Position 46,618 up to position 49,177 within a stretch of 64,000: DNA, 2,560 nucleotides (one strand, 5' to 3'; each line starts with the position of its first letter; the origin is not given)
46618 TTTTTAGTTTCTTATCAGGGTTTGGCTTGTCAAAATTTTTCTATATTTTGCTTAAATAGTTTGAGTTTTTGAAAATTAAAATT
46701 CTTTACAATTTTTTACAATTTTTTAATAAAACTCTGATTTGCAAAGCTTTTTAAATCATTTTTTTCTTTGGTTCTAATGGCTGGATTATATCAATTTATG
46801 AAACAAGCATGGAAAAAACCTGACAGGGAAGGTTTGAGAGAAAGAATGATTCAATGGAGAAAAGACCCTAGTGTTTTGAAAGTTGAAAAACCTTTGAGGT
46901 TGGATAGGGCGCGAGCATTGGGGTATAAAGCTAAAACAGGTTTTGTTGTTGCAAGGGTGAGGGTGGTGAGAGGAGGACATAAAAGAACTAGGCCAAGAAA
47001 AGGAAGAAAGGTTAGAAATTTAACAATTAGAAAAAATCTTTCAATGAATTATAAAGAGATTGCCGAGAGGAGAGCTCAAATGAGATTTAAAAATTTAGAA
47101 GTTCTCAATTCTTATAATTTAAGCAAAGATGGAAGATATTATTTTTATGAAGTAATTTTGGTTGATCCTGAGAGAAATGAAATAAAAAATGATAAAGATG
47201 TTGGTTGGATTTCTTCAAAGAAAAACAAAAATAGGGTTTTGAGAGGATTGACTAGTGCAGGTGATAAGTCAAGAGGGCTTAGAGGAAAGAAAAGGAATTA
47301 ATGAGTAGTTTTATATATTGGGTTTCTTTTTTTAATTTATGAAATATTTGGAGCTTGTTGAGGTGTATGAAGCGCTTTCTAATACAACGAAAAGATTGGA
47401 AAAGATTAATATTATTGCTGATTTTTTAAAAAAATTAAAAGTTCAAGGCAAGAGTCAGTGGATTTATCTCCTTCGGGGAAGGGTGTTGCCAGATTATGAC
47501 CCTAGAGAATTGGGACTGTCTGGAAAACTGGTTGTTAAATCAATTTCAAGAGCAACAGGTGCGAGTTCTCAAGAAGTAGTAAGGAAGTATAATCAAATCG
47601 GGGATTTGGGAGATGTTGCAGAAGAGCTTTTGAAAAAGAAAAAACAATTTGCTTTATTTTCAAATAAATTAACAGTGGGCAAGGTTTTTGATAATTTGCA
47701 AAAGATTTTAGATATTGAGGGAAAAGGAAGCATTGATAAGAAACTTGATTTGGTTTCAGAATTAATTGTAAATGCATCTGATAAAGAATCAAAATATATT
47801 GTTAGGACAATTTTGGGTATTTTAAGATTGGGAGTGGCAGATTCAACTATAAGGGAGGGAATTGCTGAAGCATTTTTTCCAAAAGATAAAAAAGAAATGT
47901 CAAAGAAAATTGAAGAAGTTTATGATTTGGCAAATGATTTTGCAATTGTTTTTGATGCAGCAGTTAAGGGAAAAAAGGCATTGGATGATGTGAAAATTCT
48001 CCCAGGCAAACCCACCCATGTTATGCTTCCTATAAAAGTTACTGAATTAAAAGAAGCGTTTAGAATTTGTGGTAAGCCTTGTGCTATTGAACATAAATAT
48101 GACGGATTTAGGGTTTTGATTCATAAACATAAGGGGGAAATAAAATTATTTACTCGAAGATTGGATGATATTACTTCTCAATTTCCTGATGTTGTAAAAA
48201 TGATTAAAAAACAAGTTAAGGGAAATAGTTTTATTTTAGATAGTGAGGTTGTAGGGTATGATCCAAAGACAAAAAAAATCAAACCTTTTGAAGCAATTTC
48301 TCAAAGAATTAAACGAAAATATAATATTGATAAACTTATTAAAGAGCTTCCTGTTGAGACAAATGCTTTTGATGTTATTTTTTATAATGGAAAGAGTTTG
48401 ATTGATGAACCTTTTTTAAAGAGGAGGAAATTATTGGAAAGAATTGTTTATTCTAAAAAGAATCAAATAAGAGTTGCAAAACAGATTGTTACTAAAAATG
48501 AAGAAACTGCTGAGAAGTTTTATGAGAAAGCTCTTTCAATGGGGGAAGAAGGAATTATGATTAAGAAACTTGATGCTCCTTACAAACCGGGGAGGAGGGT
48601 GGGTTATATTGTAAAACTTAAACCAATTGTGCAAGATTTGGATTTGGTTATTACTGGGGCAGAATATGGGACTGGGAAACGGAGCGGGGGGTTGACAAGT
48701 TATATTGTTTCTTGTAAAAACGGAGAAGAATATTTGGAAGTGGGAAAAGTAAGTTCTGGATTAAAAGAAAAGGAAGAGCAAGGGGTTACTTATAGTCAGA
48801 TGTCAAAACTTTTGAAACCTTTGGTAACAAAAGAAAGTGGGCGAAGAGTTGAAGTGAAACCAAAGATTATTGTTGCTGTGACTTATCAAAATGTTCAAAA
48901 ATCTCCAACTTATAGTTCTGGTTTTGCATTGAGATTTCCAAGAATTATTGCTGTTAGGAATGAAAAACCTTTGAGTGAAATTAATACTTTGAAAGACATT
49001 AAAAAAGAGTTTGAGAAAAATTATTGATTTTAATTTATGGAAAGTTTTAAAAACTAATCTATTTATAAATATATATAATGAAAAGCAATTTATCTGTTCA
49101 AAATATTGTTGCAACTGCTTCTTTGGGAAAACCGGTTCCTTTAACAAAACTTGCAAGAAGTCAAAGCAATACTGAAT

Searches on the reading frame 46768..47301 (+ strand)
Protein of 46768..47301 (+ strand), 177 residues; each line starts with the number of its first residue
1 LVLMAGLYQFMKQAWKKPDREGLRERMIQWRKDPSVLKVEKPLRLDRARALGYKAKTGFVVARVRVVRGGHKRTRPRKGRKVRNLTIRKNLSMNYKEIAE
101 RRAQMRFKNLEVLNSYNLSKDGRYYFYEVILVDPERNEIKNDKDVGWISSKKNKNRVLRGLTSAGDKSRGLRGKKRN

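Call 7: search_protein_families(library=pfam, proteins=[window:46768-47301:+], max_evalue=0.001)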
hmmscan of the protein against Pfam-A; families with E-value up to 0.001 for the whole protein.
window:46768-47301:+ (177 aa): 1 family
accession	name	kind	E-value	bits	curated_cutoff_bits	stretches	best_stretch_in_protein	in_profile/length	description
PF00827.22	Ribosomal_L15e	-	3.3e-60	203.5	27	1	6-175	1-177/191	Ribosomal L15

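Call 43: find_homologous_proteins(query=window:46798-47301:+, max_evalue=1e-50)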
Query window:46798-47301:+ (167 aa): 2413 proteins with E <= 1e-50 among 8000 candidates; the best 120 are listed.
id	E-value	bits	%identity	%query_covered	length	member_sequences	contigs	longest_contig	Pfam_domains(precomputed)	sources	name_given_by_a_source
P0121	1.3e-101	355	100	100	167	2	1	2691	PF00827.23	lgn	-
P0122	4.3e-82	292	81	99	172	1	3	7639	PF00827.23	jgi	jgi:large subunit ribosomal protein L15e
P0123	7.7e-76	272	78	99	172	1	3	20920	PF00827.23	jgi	jgi:large subunit ribosomal protein L15e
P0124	3.0e-75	270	76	98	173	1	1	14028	PF00827.23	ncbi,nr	ncbi:MAG: 50S ribosomal protein L15e [Nanoarchaeota archaeon]|nr:50S ribosomal protein L15e [Nanoarc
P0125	3.1e-75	270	84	89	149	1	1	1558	PF00827.23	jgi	jgi:large subunit ribosomal protein L15e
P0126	1.1e-73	265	76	97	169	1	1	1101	PF00827.23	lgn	-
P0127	1.4e-73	264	76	97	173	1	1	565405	PF00827.23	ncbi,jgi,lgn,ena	ncbi:MAG: 50S ribosomal protein L15e [Candidatus Pacearchaeota archaeon]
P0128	1.2e-72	261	74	98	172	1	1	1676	PF00827.23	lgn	-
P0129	7.8e-72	259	72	96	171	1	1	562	PF00827.23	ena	-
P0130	9.1e-72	258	73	98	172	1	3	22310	PF00827.23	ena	-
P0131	1.2e-71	258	73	99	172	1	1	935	PF00827.23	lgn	-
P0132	2.6e-71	257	72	98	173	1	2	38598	PF00827.23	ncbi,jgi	-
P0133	1.1e-70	255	74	98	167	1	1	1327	PF00827.23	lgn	-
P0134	1.2e-70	255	73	98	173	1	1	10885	PF00827.23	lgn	-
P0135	1.6e-70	254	74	92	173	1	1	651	PF00827.23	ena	-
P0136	1.6e-70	254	74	98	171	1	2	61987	PF00827.23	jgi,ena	-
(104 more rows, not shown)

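Call 44: find_encoding_contigs(protein=P0122, flank=4000, max_places=4)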
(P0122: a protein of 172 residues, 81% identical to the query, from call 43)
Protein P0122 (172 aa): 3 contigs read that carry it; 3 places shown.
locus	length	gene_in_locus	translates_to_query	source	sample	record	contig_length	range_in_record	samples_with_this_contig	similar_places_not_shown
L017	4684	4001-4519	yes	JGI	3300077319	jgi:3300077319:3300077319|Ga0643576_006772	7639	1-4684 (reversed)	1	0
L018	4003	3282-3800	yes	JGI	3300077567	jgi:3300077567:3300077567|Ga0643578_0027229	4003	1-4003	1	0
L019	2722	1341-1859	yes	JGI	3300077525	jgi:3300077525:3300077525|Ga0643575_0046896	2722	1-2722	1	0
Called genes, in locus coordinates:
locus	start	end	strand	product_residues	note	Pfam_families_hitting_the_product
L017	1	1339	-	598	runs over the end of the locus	PF00133:tRNA-synt_1, PF01406:tRNA-synt_1e (weak), PF09334:tRNA-synt_1g, PF00133:tRNA-synt_1, PF01406:tRNA-synt_1e, PF19303:Anticodon_3 (weak), PF08264:Anticodon_1, PF01588:tRNA_bind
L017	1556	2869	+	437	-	PF00083:Sugar_tr, PF07690:MFS_1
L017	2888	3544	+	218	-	PF10571:UPF0547 (weak), PF13240:Zn_Ribbon_1 (weak)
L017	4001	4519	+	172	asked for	PF00827:Ribosomal_L15e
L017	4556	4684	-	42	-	?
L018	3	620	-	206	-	?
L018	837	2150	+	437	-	PF00083:Sugar_tr, PF07690:MFS_1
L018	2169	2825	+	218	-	PF10571:UPF0547 (weak), PF13240:Zn_Ribbon_1 (weak)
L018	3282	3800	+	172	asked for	PF00827:Ribosomal_L15e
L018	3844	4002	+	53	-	?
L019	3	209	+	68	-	?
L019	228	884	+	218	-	PF10571:UPF0547 (weak), PF13240:Zn_Ribbon_1 (weak)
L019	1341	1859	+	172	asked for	PF00827:Ribosomal_L15e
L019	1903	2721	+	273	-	?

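Call 45: find_encoding_contigs(protein=P0125, flank=2000, max_places=3)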
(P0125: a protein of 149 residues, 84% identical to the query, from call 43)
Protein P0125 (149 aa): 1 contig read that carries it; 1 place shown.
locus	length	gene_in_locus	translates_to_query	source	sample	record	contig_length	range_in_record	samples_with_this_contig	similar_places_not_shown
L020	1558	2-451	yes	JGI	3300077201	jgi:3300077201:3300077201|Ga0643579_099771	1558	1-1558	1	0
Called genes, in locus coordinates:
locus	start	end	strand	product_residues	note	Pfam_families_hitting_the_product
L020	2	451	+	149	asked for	PF00827:Ribosomal_L15e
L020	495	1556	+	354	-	?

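Call 73: find_encoding_contigs(protein=P0133, flank=3000, max_places=3)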
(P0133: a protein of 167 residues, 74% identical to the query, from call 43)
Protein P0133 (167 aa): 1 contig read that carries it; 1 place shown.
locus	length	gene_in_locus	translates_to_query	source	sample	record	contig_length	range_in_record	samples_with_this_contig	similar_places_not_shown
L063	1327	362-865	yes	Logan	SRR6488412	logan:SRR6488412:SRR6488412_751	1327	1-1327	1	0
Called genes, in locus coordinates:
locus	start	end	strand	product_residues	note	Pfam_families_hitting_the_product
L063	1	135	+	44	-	?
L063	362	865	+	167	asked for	PF00827:Ribosomal_L15e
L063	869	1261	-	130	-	PF01850:PIN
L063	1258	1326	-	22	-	?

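Call 74: find_encoding_contigs(protein=P0126, flank=3000, max_places=3)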
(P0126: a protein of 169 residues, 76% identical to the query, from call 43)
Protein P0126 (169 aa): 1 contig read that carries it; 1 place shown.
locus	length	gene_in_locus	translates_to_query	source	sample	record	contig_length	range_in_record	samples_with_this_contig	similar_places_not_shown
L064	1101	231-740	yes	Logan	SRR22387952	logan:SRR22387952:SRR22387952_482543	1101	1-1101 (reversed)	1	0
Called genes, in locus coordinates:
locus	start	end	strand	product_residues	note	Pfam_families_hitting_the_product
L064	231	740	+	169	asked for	PF00827:Ribosomal_L15e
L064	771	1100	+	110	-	?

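Call 87: find_encoding_contigs(protein=P0127, flank=2500, max_places=2)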
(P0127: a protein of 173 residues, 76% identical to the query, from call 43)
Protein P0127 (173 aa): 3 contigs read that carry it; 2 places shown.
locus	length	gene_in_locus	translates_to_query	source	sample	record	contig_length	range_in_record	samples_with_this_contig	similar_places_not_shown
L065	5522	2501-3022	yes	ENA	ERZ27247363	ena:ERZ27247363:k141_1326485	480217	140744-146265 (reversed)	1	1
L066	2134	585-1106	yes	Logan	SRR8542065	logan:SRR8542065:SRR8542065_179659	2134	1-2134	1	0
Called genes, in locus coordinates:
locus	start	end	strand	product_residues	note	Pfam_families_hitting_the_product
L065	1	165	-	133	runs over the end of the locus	PF01092:Ribosomal_S6e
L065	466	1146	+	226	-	-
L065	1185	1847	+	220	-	PF14528:LAGLIDADG_3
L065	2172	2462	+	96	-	-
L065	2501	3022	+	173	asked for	PF00827:Ribosomal_L15e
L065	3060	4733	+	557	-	PF04675:DNA_ligase_A_N, PF01068:DNA_ligase_A_M, PF01331:mRNA_cap_enzyme (faint), PF04679:DNA_ligase_A_C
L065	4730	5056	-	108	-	-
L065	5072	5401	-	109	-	-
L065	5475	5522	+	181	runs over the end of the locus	PF00352:TBP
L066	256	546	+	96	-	-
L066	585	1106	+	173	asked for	PF00827:Ribosomal_L15e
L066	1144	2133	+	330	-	?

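Call 88: find_encoding_contigs(protein=P0136, flank=2500, max_places=2)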
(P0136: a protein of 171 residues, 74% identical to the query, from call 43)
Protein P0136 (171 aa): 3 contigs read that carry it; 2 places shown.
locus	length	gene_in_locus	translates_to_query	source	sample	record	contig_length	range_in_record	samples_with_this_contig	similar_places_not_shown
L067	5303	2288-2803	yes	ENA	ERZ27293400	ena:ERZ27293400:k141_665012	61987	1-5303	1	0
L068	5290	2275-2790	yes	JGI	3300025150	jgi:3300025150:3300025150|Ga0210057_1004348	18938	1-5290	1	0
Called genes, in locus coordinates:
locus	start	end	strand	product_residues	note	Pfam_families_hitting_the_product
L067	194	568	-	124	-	-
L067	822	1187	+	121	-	-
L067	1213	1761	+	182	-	PF00069:Pkinase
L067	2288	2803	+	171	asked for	PF00827:Ribosomal_L15e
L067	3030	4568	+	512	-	PF13385:Laminin_G_3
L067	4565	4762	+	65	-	-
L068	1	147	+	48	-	?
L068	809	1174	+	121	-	-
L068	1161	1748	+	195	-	PF00069:Pkinase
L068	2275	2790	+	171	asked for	PF00827:Ribosomal_L15e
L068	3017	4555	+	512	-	PF13385:Laminin_G_3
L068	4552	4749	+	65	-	-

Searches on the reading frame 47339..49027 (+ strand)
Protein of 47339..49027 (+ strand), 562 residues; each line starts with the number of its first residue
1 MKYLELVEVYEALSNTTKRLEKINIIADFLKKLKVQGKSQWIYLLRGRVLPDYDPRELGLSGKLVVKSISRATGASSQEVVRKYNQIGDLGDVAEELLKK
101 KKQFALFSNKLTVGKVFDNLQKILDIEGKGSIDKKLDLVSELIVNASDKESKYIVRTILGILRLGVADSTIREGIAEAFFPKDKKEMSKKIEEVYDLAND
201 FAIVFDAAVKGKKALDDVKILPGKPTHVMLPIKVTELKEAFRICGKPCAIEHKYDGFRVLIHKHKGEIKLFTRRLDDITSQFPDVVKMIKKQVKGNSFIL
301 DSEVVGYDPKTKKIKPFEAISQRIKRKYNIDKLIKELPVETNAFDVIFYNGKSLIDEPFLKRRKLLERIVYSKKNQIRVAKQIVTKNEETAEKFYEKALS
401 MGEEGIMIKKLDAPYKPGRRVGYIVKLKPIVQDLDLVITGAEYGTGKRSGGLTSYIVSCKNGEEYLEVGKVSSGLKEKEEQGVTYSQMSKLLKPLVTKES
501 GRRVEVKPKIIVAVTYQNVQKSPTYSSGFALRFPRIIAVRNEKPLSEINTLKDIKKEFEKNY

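Call 7: search_protein_families(library=pfam, proteins=[window:47339-49027:+], max_evalue=0.001)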
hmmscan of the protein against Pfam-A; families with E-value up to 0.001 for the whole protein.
window:47339-49027:+ (562 aa): 3 families
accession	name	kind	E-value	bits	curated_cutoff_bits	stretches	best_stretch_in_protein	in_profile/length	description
PF01068.26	DNA_ligase_A_M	-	7.5e-57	192.7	26.2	1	229-428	2-204/204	ATP dependent DNA ligase domain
PF04675.19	DNA_ligase_A_N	-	1.5e-44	152.7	24.6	1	3-176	2-174/174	DNA ligase N terminus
PF04679.21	DNA_ligase_A_C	-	2.5e-10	41.1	27.5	1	448-543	1-94/94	ATP dependent DNA ligase C terminal region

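Call 16: find_encoding_contigs(protein=window:47339-49027:+, flank=6000, max_places=10)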
Protein window:47339-49027:+ (562 aa): 1 contig read that carries it; 1 place shown.
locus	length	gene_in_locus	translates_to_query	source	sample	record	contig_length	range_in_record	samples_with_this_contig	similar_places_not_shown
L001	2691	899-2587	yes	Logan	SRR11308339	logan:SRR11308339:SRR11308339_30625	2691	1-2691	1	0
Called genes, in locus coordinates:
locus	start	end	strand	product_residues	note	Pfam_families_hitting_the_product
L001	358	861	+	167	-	PF00827:Ribosomal_L15e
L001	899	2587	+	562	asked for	PF04675:DNA_ligase_A_N, PF01068:DNA_ligase_A_M, PF04679:DNA_ligase_A_C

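Call 19: find_related_loci(query=window:47339-49027:+, collection=genome_contigs, flank=5000)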
Query window:47339-49027:+ (562 aa) in genome_contigs; peptide patterns used: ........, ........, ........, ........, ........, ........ (x = any residue, [..] = any of these).
232 stretches matched a pattern; 3 encode a relative of the query (tblastn E <= 1e-3); 3 distinct loci.
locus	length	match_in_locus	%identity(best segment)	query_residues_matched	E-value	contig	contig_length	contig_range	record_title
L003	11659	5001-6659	50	1-559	8e-179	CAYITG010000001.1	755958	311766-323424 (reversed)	MAG TPA_asm: Candidatus Woesearchaeota archaeon isolate ERP119705_co4_441 genome assembly, contig: NODE_2_length_755958_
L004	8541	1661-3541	54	1-556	1e-135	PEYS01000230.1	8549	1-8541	MAG: Candidatus Woesearchaeota archaeon CG08_land_8_20_14_0_20_47_9 CG08_land_8_20_14_0.20_scaffold_6433_c, whole genome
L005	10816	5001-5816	56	261-530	9e-101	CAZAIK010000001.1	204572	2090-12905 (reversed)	MAG TPA_asm: uncultured Methanosarcinales archaeon isolate SRP141376_co1_293 genome assembly, contig: NODE_91_length_204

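Call 21: find_homologous_proteins(query=window:47339-49027:+, max_evalue=1e-100)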
Query window:47339-49027:+ (562 aa): 4859 proteins with E <= 1e-100 among 8000 candidates; the best 120 are listed.
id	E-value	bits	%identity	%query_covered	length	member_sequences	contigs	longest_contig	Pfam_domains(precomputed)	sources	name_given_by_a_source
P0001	0.0e+0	1207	100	100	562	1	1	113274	PF04675.20,PF01068.27,PF04679.22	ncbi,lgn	-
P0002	2.3e-281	952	77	100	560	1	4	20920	PF04675.20,PF01068.27,PF04679.22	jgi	jgi:DNA ligase 1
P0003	8.4e-271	917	75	100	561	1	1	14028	PF04675.20,PF01068.27,PF04679.22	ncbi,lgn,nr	ncbi:MAG: ATP-dependent DNA ligase [Nanoarchaeota archaeon]|nr:ATP-dependent DNA ligase [Nanoarchaeo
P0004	5.1e-267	905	73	99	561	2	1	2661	PF04675.20,PF01068.27,PF04679.22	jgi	-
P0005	9.6e-257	871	69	100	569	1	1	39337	PF04675.20,PF01068.27,PF04679.22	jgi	-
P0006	4.2e-255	866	70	100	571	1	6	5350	PF04675.20,PF01068.27,PF04679.22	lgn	-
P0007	1.4e-253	861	71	100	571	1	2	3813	PF04675.20,PF01068.27,PF04679.22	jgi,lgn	-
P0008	1.0e-252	858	69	100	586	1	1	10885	PF04675.20,PF01068.27,PF04679.22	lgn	-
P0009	3.8e-251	853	68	100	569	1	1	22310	PF04675.20,PF01068.27,PF04679.22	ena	-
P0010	1.8e-243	827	67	99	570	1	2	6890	PF04675.20,PF01068.27,PF04679.22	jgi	jgi:DNA ligase-1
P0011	6.6e-242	822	69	99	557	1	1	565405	PF01331.26,PF04675.20,PF01068.27,PF04679.22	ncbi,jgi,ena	ncbi:MAG: ATP-dependent DNA ligase [Candidatus Pacearchaeota archaeon]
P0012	7.5e-242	822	67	100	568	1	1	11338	PF04675.20,PF01068.27,PF04679.22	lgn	-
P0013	8.2e-239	812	65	100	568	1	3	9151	PF04675.20,PF01068.27,PF04679.22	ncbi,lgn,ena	ncbi:MAG: ATP-dependent DNA ligase [Nanoarchaeota archaeon]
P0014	4.9e-237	806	65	99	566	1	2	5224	PF04675.20,PF01068.27,PF04679.22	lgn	-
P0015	7.1e-237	805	66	99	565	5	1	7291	PF04675.20,PF01068.27,PF04679.22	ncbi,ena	ncbi:MAG: ATP-dependent DNA ligase [Nanoarchaeota archaeon]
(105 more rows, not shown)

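Call 23: find_encoding_contigs(protein=P0002, flank=5000, max_places=4)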
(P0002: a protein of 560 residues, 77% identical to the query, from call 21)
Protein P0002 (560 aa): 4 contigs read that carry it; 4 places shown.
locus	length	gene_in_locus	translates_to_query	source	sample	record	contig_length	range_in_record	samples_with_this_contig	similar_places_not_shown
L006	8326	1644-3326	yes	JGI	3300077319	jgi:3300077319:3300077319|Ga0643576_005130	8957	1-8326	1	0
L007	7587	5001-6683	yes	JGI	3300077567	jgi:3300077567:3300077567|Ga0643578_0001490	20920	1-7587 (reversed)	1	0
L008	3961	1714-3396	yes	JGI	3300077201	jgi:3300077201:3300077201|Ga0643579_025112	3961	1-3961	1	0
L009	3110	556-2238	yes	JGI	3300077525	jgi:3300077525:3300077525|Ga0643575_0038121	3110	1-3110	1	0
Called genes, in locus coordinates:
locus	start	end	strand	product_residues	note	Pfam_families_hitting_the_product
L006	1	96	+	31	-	?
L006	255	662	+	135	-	-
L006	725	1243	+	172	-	PF00827:Ribosomal_L15e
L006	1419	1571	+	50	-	-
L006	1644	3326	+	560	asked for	PF04675:DNA_ligase_A_N, PF01068:DNA_ligase_A_M, PF04679:DNA_ligase_A_C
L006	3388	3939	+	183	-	PF00352:TBP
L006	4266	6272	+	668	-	PF14551:MCM_N (weak), PF07728:AAA_5 (faint), PF17207:MCM_OB, PF00493:MCM, PF07726:AAA_3 (weak), PF01078:Mg_chelatase (weak), PF17855:MCM_lid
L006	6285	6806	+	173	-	PF13521:AAA_28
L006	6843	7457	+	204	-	PF01336:tRNA_anti-codon (weak)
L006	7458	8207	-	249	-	PF02535:Zip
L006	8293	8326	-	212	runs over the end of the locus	-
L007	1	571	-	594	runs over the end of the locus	PF00133:tRNA-synt_1, PF01406:tRNA-synt_1e, PF09334:tRNA-synt_1g, PF08264:Anticodon_1, PF19303:Anticodon_3 (weak), PF01588:tRNA_bind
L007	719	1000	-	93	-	-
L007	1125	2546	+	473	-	PF07690:MFS_1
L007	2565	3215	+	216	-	PF13240:Zn_Ribbon_1 (weak), PF24460:DUF7575 (weak)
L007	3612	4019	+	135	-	-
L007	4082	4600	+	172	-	PF00827:Ribosomal_L15e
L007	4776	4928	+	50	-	-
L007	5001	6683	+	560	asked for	PF04675:DNA_ligase_A_N, PF01068:DNA_ligase_A_M, PF04679:DNA_ligase_A_C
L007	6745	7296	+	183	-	PF00352:TBP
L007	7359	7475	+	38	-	-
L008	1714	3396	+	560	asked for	PF04675:DNA_ligase_A_N, PF01068:DNA_ligase_A_M, PF04679:DNA_ligase_A_C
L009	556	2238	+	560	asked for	PF04675:DNA_ligase_A_N, PF01068:DNA_ligase_A_M, PF04679:DNA_ligase_A_C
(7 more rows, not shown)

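Call 24: find_encoding_contigs(protein=P0003, flank=5000, max_places=3)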
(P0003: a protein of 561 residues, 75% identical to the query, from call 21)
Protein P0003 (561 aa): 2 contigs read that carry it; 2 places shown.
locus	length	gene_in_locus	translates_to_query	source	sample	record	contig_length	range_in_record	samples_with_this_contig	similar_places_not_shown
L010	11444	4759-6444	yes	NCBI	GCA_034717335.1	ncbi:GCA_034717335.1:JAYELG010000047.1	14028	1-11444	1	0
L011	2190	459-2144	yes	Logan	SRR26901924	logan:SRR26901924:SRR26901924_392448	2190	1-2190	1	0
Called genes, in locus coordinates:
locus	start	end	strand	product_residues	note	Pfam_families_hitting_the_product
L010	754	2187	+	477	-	PF07690:MFS_1, PF00083:Sugar_tr (faint), PF07690:MFS_1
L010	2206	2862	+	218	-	PF13240:Zn_Ribbon_1 (faint)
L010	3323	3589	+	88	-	PF01936:NYN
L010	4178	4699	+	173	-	PF00827:Ribosomal_L15e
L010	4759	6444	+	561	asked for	PF04675:DNA_ligase_A_N, PF01068:DNA_ligase_A_M, PF04679:DNA_ligase_A_C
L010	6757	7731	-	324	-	PF12840:HTH_20 (faint), PF13404:HTH_AsnC-type (weak), PF13412:HTH_24, PF12802:MarR_2 (faint), PF13404:HTH_AsnC-type, PF13412:HTH_24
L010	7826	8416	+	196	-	PF00702:Hydrolase (weak)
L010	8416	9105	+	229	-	PF13489:Methyltransf_23, PF03848:TehB (weak), PF13847:Methyltransf_31, PF08241:Methyltransf_11, PF08242:Methyltransf_12, PF13649:Methyltransf_25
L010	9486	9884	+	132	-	-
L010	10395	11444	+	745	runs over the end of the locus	-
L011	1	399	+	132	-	?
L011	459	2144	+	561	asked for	PF04675:DNA_ligase_A_N, PF01068:DNA_ligase_A_M, PF04679:DNA_ligase_A_C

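Call 25: find_encoding_contigs(protein=P0005, flank=5000, max_places=3)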
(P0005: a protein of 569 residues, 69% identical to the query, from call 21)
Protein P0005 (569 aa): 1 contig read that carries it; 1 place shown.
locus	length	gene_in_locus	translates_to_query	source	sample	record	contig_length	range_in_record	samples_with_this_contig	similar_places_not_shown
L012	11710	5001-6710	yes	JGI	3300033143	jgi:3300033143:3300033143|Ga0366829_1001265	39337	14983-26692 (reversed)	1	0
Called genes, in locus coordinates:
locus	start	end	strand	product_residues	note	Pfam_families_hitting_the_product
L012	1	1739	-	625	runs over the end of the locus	PF00133:tRNA-synt_1, PF01406:tRNA-synt_1e, PF09334:tRNA-synt_1g, PF00133:tRNA-synt_1 (weak), PF08264:Anticodon_1, PF19303:Anticodon_3 (weak), PF01588:tRNA_bind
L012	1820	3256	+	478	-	PF07690:MFS_1, PF12832:MFS_1_like, PF00083:Sugar_tr, PF07690:MFS_1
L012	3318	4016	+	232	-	PF24460:DUF7575 (weak)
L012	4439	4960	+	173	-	PF00827:Ribosomal_L15e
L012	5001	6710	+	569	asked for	PF04675:DNA_ligase_A_N, PF01068:DNA_ligase_A_M, PF04679:DNA_ligase_A_C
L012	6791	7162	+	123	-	-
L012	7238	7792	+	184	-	PF00352:TBP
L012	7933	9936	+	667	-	PF14551:MCM_N (weak), PF17207:MCM_OB, PF00493:MCM, PF07726:AAA_3 (weak), PF01078:Mg_chelatase (weak), PF17855:MCM_lid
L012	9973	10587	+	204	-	PF01336:tRNA_anti-codon (weak)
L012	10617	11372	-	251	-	PF02535:Zip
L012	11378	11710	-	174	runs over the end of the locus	-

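Call 72: find_encoding_contigs(protein=P0004, flank=3000, max_places=3)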
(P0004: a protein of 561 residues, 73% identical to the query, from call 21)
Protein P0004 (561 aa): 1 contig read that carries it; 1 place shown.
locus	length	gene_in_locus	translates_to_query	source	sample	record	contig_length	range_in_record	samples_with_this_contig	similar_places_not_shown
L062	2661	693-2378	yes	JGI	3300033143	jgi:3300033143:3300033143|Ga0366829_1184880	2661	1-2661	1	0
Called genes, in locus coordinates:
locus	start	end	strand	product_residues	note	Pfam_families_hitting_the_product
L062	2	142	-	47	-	?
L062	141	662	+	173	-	PF00827:Ribosomal_L15e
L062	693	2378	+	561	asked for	PF04675:DNA_ligase_A_N, PF01068:DNA_ligase_A_M, PF04679:DNA_ligase_A_C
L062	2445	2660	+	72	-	?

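Call 85: search_protein_families(library=pfam, proteins=[L007:3612-4019:+, L010:3323-3589:+], max_evalue=0.001)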
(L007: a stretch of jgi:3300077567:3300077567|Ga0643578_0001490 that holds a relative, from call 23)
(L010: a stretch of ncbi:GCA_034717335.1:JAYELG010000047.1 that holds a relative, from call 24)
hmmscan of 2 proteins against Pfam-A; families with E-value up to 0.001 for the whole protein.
L007:3612-4019:+ (135 aa): 0 families

L010:3323-3589:+ (88 aa): 1 family
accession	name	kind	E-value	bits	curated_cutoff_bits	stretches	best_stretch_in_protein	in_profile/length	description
PF01936.24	NYN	-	1.7e-11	45.3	24.2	1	18-83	78-144/145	NYN domain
